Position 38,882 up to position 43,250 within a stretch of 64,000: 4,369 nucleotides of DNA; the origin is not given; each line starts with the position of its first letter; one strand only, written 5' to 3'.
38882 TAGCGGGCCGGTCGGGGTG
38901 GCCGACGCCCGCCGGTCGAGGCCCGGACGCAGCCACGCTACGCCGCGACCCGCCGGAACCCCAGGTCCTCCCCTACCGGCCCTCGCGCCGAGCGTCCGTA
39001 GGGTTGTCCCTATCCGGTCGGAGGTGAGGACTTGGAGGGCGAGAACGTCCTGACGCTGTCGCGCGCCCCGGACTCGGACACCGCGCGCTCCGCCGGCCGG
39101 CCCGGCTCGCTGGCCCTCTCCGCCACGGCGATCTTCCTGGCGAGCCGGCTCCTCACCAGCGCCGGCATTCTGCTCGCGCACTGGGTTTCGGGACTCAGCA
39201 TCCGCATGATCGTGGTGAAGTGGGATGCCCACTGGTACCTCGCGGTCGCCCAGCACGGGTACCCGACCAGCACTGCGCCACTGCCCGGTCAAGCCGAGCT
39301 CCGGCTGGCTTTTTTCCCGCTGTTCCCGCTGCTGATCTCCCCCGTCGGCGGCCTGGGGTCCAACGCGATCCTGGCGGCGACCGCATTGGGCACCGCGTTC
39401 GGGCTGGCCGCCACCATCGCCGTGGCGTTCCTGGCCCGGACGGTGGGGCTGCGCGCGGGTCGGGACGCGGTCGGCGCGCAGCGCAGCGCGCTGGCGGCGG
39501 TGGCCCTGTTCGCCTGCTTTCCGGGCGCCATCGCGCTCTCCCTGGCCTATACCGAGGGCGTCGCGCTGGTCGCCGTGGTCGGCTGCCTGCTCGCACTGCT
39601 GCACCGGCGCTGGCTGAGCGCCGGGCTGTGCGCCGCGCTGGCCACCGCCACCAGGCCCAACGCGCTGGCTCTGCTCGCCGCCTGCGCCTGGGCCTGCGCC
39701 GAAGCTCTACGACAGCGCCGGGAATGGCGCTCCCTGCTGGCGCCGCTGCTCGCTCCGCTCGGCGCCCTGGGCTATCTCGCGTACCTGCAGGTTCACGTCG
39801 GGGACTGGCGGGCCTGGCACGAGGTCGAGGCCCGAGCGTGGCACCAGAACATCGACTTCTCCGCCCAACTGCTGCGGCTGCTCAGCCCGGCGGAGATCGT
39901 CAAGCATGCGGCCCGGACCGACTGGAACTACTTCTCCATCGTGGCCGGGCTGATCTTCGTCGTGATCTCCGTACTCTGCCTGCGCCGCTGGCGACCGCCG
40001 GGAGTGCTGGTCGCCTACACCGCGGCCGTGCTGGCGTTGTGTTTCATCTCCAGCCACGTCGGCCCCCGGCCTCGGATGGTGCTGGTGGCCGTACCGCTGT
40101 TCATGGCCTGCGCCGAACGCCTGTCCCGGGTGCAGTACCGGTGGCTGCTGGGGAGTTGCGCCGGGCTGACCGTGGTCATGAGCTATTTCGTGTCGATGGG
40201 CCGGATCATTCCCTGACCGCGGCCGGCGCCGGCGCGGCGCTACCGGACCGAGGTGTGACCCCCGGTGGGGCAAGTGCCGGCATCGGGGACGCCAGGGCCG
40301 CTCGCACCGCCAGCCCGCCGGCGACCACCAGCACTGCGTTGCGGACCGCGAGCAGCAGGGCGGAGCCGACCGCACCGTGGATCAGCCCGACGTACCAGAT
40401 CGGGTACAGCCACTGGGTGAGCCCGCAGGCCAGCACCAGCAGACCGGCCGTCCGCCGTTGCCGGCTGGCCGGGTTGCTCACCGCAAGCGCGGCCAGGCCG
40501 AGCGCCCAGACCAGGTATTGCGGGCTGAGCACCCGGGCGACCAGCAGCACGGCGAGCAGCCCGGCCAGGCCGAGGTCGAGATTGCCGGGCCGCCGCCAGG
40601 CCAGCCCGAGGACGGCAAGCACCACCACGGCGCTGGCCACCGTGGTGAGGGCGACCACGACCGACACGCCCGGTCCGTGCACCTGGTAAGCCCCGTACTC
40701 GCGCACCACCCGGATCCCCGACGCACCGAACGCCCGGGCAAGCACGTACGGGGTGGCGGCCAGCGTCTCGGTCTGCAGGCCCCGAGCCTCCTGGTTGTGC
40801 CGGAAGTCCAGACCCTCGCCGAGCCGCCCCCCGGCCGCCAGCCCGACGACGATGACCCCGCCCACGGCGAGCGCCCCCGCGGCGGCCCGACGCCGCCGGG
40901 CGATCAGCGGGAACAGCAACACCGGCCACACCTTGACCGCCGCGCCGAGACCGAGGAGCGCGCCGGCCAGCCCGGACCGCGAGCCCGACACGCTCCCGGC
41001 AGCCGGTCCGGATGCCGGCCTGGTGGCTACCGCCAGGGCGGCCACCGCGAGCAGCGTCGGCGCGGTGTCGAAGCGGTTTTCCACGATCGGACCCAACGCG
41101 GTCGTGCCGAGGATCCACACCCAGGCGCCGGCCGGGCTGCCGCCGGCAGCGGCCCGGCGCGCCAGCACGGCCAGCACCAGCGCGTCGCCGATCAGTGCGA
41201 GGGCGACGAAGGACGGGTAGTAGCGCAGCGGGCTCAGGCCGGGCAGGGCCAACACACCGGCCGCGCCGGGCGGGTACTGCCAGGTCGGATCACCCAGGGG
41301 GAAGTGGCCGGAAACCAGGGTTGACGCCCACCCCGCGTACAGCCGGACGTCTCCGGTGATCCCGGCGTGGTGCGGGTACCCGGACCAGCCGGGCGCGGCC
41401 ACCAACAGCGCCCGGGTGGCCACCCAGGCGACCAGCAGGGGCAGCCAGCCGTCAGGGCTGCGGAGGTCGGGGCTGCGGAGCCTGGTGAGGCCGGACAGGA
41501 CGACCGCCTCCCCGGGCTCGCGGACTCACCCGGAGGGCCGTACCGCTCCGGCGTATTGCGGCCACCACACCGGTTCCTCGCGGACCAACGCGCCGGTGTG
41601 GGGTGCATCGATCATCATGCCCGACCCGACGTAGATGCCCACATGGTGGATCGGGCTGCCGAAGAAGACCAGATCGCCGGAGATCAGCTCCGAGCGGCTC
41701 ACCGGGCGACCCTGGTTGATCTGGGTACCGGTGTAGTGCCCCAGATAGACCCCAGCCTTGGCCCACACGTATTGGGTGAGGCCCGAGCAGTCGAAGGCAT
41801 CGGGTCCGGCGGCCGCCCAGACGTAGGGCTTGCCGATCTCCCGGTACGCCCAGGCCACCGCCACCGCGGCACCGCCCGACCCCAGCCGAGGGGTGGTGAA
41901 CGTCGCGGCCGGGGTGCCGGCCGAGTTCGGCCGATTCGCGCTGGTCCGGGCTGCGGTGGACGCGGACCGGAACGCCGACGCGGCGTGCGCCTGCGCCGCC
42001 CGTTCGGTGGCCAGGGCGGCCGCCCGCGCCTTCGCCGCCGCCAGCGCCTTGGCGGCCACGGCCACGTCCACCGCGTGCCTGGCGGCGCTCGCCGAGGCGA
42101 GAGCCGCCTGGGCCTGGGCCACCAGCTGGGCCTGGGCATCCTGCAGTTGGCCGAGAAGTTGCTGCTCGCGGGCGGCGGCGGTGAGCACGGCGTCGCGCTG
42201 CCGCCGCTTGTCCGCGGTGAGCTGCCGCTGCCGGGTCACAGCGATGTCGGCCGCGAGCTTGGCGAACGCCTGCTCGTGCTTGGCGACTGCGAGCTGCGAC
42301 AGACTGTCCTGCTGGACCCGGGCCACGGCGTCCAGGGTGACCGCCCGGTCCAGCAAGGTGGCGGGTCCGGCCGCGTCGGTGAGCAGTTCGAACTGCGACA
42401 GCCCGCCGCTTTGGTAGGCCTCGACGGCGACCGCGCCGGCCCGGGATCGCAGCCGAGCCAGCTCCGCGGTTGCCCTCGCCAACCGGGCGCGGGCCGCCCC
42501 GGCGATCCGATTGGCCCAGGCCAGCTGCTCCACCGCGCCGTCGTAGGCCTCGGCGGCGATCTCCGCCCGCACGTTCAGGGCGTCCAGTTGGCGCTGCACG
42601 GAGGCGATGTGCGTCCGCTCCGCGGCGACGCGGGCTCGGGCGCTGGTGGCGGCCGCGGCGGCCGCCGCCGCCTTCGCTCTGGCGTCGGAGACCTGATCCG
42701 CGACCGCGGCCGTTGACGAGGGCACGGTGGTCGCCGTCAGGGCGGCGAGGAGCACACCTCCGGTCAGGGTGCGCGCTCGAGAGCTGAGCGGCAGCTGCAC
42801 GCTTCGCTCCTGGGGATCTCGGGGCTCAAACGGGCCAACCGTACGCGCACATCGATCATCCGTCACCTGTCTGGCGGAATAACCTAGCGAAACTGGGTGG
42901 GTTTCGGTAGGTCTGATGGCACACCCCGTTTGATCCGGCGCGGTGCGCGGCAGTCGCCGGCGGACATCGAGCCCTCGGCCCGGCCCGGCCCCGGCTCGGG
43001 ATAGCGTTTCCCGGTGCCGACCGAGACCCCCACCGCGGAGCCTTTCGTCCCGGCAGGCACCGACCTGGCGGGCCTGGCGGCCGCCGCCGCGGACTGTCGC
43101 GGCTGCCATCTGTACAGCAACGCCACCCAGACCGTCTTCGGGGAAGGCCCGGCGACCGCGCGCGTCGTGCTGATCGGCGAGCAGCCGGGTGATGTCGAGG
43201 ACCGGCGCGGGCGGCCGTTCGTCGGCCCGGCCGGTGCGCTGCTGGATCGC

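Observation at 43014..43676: UdgX ortholog: covalent DNA-crosslinking uracil-DNA glycosylase with all signature motifs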

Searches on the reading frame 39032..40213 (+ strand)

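Call 19: search_protein_families(library=pfam, proteins=[window:39032-40213:+])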
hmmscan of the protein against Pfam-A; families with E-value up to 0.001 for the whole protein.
window:39032-40213:+ (394 aa): 1 family
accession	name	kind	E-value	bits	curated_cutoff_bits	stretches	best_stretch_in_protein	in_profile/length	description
PF04188.19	Mannosyl_trans2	-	4.1e-06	26.8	22.4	1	42-217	41-208/443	Mannosyltransferase (PIG-V)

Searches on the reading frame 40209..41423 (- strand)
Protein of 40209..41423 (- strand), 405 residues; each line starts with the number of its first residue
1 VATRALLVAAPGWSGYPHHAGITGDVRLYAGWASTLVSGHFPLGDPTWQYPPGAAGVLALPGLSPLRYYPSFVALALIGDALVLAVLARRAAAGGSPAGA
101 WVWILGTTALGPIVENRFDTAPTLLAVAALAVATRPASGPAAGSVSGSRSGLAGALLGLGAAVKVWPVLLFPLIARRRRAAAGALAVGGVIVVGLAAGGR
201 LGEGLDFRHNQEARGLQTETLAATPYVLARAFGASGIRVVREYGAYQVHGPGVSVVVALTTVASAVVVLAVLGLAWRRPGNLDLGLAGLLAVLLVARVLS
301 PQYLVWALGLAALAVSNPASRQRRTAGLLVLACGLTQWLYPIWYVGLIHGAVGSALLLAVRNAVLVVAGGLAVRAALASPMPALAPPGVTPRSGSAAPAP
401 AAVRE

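Call 19: search_protein_families(library=pfam, proteins=[window:40209-41423:-])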
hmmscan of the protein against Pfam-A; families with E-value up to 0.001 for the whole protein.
window:40209-41423:- (405 aa): 1 family
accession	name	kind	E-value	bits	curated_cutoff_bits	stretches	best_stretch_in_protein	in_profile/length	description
PF09594.16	GT87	-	2.3e-14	54.1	25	1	48-301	1-237/237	Glycosyltransferase family 87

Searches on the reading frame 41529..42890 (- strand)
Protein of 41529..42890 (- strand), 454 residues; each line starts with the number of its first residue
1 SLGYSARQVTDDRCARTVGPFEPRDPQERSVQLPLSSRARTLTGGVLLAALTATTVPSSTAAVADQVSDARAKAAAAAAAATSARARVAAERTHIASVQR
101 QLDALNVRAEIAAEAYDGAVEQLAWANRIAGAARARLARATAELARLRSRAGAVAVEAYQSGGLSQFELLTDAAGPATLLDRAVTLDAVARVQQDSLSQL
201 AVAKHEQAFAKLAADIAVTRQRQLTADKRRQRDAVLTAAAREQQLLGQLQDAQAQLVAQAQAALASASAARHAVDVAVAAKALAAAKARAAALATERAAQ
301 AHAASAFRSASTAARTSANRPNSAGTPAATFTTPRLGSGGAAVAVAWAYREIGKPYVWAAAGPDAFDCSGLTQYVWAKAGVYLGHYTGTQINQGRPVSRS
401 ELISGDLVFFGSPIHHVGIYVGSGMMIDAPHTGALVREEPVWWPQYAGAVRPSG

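Call 19: search_protein_families(library=pfam, proteins=[window:41529-42890:-])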
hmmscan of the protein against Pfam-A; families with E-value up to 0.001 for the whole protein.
window:41529-42890:- (454 aa): 1 family
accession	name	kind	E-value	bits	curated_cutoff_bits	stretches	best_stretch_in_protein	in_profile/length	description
PF00877.26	NLPC_P60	-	1.4e-22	80.1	23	1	353-437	1-87/105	NlpC/P60 family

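Call 49: search_solved_structures(query=window:41529-42800:-)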
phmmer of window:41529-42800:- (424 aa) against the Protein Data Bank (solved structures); distinct sequences matched with E-value up to 0.001: 39.
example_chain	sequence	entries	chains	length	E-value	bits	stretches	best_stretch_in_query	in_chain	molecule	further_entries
8v3w_H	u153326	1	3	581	6.2e-21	78.3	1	310-407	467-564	Hub-Hydrolase (CD1368)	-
6b8c_A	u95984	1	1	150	1.5e-20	77.1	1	289-413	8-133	NLP/P60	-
7cfl_A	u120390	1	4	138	2.1e-19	73.3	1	310-400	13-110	Putative cell wall hydrolase phosphatase-associated protein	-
8aud_A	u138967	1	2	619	2.9e-19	72.8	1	320-415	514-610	Cell wall-associated hydrolases (Invasion-associated proteins)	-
8auc_A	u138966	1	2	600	3.9e-19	72.4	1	327-415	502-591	Cell wall-associated hydrolases (Invasion-associated proteins)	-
3pbc_A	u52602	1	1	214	2.8e-18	69.6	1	288-411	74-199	INVASION PROTEIN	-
2xiv_A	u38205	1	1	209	2.8e-18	69.6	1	288-411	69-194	HYPOTHETICAL INVASION PROTEIN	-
3ne0_A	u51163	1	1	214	3e-18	69.5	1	289-411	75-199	Resuscitation promoting factor Interacting Protein A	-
8idc_E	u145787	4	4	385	1.1e-17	67.6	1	61-410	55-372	NlpC/P60 family protein | Probable endopeptidase MT2245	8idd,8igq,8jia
8er5_A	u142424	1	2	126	3.9e-17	65.8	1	307-415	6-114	NlpC/P60 domain-containing protein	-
3s0q_A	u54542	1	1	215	6.2e-17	65.1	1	288-411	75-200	INVASION PROTEIN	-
4q4t_A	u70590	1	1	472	1.3e-16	64.1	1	290-411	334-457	Peptidoglycan endopeptidase RipA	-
8ev4_A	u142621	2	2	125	5.6e-16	62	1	308-406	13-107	Clan CA, family C40, NlpC/P60 superfamily cysteine peptidase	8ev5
4q4n_A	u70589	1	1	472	6.2e-16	61.9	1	290-411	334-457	Peptidoglycan endopeptidase RipA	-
4q4g_X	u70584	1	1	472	6.5e-16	61.8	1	290-411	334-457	Peptidoglycan endopeptidase RipA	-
3h41_A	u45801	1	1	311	1.3e-13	54.3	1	322-416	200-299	NLP/P60 family protein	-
6biq_A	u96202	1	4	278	2e-13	53.6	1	319-410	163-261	Clan CA, family C40, NlpC/P60 superfamily cysteine peptidase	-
2hbw_A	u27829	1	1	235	1e-09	41.4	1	316-398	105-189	NLP/P60 protein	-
6bim_A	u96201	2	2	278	2.6e-09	40.1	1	319-412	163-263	Clan CA, family C40, NlpC/P60 superfamily cysteine peptidase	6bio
4fdy_A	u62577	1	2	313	3.3e-09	39.7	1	317-391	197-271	Similar to lipoprotein, NLP/P60 family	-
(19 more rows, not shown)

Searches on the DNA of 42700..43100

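Call 53: search_rna_families(source=window, start=42700, end=43100, threshold=evalue, max_evalue=1)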
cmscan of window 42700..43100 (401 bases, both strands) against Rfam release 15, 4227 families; matches with E-value up to 1: 0.
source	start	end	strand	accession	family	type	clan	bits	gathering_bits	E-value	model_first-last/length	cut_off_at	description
